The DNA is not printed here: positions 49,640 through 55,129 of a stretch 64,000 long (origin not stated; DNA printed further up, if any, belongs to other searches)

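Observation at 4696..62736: A 13-nt motif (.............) marks essentially every transcription unit of the element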

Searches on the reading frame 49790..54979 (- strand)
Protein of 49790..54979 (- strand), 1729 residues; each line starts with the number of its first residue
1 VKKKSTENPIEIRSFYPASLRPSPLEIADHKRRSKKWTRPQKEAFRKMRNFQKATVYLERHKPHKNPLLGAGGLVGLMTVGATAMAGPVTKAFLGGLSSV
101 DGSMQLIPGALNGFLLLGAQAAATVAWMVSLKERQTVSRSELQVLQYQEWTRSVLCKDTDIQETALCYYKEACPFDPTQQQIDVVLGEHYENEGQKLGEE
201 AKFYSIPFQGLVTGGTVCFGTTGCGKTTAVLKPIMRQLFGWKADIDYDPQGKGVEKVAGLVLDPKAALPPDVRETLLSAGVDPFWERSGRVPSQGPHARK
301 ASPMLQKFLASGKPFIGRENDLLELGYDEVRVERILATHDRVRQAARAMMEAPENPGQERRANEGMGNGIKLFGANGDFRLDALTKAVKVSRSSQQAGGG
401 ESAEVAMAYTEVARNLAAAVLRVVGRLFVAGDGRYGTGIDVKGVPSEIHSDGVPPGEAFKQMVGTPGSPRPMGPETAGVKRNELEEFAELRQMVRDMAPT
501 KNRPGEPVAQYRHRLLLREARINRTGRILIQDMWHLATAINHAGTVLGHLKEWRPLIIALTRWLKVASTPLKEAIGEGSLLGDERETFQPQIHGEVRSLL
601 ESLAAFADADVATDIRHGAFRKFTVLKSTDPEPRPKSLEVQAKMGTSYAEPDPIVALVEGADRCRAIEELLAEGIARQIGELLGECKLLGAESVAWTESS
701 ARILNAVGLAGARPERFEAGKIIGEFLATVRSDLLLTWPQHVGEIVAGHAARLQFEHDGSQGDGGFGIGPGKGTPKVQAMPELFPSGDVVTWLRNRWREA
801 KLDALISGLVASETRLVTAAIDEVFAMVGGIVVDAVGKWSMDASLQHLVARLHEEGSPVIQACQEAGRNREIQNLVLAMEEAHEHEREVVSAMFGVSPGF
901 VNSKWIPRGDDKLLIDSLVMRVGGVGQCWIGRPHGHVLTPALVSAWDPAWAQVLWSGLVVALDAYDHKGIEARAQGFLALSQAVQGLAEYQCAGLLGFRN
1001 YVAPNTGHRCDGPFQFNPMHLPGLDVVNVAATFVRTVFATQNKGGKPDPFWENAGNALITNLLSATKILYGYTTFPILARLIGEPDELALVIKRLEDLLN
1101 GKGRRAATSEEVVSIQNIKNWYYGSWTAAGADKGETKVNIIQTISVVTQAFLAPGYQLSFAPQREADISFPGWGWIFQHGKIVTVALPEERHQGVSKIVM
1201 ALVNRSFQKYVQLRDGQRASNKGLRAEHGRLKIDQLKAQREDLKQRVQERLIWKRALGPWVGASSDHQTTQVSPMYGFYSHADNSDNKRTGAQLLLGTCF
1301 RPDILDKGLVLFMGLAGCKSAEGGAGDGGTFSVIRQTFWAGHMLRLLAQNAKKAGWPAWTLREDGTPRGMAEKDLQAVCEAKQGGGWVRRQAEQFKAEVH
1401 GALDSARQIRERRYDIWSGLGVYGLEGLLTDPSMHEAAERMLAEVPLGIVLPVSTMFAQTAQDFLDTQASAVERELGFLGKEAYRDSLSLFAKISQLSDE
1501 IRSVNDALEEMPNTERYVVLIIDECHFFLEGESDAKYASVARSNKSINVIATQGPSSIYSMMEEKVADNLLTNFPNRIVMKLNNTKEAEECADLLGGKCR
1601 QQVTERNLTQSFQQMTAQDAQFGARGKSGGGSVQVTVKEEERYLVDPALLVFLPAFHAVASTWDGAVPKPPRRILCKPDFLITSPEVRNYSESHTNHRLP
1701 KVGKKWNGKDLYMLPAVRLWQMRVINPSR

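Call 21: search_protein_families(library=pfam, proteins=[window:49790-54979:-], max_evalue=0.01)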
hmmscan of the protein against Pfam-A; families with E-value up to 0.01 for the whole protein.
window:49790-54979:- (1729 aa): 3 families
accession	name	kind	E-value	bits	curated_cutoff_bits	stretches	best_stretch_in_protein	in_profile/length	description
PF12696.13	TraG-D_C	-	1.7e-08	34.8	22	1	1518-1650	2-121/126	TraM recognition site of TraD and TraG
PF10412.15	TrwB_AAD_bind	-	3.9e-08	33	20.5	1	1506-1665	234-378/387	Type IV secretion-system coupling protein DNA-binding domain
PF00270.35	DEAD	-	0.00066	19.9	26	0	1449-1544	50-145/167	DEAD/DEAH box helicase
